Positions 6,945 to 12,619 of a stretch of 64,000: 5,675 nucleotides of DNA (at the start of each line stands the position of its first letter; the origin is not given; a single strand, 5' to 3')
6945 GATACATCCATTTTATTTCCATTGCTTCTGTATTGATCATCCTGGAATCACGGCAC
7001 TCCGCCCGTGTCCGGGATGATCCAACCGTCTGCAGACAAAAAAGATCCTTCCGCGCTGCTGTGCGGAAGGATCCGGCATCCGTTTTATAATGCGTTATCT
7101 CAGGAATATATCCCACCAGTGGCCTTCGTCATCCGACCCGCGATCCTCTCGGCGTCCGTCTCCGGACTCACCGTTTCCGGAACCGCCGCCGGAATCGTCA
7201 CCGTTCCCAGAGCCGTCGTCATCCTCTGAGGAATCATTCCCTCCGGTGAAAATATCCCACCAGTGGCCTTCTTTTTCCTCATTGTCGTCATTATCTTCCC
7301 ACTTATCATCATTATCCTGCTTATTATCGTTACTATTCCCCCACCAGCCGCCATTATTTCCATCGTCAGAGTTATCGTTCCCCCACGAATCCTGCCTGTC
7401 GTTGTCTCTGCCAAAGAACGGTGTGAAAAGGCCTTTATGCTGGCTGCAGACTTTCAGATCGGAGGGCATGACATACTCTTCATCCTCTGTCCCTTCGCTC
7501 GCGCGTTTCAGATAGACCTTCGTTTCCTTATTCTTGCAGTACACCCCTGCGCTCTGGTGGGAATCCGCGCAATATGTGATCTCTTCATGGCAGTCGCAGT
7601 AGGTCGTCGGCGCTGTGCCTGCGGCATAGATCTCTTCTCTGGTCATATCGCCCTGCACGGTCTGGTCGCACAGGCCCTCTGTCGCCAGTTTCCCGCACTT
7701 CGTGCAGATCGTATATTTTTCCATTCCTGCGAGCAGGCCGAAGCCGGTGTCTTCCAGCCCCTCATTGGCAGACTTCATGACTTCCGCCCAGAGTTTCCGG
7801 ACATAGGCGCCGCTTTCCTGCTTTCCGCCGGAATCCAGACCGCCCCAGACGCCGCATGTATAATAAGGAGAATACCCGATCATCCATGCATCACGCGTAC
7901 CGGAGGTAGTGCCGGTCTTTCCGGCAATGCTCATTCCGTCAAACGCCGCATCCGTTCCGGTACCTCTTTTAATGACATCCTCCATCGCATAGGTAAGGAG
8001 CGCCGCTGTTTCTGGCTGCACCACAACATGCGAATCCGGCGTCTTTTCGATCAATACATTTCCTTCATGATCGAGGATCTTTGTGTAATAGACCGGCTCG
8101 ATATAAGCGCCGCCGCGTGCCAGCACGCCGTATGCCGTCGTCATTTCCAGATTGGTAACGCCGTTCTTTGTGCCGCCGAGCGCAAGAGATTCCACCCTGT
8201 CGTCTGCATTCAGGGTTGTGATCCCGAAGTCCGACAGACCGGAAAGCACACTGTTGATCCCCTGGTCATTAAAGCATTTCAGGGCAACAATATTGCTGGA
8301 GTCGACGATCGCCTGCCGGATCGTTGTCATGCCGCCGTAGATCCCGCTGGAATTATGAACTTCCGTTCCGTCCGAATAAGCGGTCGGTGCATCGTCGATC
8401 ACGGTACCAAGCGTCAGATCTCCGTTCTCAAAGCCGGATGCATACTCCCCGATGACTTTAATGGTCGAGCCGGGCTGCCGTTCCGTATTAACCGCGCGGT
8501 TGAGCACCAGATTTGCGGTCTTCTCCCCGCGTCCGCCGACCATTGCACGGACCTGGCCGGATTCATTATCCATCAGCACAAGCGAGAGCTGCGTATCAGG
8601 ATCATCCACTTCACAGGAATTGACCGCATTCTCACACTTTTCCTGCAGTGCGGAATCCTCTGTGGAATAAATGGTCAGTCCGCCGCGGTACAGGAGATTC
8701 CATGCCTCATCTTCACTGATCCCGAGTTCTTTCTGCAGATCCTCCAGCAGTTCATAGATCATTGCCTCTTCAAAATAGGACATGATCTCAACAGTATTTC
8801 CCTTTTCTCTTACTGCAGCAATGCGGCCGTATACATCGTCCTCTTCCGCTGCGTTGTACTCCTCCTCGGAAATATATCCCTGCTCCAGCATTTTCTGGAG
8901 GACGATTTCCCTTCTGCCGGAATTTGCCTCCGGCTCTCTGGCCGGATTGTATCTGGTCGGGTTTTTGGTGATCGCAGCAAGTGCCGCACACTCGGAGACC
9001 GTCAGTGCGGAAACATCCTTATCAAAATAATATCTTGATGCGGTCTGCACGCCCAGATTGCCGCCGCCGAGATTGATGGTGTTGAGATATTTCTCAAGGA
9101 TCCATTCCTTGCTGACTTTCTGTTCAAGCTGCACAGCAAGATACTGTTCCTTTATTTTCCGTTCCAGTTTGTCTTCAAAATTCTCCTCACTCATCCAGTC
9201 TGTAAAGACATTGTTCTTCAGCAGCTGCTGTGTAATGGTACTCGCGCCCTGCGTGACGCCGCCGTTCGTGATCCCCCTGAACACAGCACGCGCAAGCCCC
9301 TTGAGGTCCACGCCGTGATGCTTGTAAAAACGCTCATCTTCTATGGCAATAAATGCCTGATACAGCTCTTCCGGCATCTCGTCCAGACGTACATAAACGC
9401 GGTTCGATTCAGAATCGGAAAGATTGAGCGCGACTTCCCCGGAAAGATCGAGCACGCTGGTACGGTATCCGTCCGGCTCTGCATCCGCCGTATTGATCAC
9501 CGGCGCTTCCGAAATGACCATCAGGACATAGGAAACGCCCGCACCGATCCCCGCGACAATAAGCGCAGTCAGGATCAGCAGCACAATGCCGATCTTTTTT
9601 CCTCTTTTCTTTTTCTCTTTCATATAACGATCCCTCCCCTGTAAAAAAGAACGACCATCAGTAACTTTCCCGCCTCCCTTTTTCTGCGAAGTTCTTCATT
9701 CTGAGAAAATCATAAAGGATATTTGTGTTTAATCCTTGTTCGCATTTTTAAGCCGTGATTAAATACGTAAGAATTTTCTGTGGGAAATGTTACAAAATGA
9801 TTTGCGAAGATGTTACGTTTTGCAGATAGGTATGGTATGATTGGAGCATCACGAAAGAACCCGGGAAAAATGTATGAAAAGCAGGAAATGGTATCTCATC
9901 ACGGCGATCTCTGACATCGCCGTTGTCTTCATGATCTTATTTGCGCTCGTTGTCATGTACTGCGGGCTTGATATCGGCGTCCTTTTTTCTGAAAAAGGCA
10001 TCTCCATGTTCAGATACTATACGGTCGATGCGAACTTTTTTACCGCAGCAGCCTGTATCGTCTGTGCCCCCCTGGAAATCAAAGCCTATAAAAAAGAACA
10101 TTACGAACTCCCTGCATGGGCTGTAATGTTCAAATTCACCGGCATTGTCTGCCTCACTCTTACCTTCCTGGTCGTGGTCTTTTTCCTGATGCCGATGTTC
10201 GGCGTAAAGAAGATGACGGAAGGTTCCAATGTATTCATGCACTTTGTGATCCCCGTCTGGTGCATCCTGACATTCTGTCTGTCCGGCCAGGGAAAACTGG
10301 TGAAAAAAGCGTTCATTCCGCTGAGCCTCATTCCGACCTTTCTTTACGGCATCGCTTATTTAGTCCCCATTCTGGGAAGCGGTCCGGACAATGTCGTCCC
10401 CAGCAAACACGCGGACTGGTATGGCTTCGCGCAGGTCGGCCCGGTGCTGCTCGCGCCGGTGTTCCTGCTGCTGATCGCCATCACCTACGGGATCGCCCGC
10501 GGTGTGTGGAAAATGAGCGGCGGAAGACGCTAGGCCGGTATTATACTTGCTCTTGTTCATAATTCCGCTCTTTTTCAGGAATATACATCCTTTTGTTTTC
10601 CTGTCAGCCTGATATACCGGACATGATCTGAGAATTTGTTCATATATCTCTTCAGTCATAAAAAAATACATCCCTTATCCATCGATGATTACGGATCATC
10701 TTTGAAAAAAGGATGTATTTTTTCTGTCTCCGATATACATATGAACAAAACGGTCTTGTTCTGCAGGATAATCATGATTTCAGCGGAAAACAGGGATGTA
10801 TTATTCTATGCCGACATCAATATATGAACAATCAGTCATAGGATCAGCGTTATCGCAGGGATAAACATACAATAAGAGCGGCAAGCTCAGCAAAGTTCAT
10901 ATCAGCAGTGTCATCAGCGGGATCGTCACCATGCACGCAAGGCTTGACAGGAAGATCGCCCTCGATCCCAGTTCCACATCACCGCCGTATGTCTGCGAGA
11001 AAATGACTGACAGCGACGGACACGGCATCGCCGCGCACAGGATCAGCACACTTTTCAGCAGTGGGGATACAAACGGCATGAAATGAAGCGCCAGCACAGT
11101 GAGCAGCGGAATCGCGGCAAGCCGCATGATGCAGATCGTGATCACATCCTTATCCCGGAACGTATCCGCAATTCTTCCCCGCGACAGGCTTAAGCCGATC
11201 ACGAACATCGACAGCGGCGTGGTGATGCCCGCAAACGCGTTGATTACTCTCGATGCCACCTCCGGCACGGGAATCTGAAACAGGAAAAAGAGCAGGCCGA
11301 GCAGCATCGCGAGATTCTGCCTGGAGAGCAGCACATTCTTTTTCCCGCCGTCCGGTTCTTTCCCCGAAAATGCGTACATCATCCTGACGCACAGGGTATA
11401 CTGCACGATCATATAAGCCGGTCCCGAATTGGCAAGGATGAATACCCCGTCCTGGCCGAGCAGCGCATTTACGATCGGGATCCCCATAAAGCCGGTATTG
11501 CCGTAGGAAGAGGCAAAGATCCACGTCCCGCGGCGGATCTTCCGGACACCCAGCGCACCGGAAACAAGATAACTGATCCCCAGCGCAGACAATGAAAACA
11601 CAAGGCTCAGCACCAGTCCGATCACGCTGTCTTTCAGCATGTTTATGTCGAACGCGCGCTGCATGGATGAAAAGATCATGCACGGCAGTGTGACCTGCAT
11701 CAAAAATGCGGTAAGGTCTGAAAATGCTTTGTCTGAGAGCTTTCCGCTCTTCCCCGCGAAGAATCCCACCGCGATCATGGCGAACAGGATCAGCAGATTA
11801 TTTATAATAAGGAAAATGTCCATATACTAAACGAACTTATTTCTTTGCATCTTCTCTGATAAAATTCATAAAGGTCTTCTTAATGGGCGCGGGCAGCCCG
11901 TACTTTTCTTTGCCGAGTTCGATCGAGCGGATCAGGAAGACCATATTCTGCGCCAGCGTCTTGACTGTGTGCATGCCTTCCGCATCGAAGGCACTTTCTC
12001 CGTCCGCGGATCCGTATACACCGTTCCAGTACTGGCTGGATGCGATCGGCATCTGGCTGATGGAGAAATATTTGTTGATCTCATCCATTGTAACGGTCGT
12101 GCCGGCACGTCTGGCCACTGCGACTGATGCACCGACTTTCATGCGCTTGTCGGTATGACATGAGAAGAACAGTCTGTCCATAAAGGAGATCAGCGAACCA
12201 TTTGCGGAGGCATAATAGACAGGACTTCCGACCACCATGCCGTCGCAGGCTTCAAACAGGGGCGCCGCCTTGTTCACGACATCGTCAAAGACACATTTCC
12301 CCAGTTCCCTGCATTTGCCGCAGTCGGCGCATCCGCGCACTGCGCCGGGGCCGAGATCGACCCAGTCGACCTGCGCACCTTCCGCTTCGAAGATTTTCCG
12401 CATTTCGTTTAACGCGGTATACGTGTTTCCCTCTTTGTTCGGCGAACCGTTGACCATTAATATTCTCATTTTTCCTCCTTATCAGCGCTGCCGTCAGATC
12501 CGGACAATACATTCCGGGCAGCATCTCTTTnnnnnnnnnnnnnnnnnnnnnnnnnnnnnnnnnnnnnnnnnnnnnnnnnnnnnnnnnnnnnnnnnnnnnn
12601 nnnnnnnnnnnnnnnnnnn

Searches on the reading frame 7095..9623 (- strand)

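Call 26: search_protein_families(library=pfam, proteins=[window:7095-9623:-], max_evalue=0.001)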
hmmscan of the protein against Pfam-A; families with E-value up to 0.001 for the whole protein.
window:7095-9623:- (842 aa): 2 families
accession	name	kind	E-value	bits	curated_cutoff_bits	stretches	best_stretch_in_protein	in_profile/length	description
PF00912.28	Transgly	-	9.9e-63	211.2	27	1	67-245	7-177/178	Transglycosylase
PF00905.27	Transpeptidase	-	4.5e-31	108.6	22.1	1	347-587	2-267/299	Penicillin binding protein transpeptidase domain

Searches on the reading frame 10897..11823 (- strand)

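Call 26: search_protein_families(library=pfam, proteins=[window:10897-11823:-], max_evalue=0.001)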
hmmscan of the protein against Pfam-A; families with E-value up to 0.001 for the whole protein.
window:10897-11823:- (308 aa): 2 families
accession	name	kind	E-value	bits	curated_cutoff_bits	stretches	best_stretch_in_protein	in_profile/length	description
PF03547.23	Mem_trans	-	1.4e-35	123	25.7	2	6-150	2-140/343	Membrane transport protein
PF01758.21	SBF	-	1.8e-08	34.7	24.3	1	205-307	7-113/191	Sodium Bile acid symporter family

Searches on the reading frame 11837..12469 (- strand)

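Call 26: search_protein_families(library=pfam, proteins=[window:11837-12469:-], max_evalue=0.001)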
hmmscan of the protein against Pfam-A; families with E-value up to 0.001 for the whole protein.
window:11837-12469:- (210 aa): 2 families
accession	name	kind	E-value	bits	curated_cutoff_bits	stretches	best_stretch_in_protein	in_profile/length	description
PF03358.20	FMN_red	-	2.4e-24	86.1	24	1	1-148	1-145/152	NADPH-dependent FMN reductase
PF02525.22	Flavodoxin_2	-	2.8e-06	27.6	27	1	1-105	1-108/198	Flavodoxin-like fold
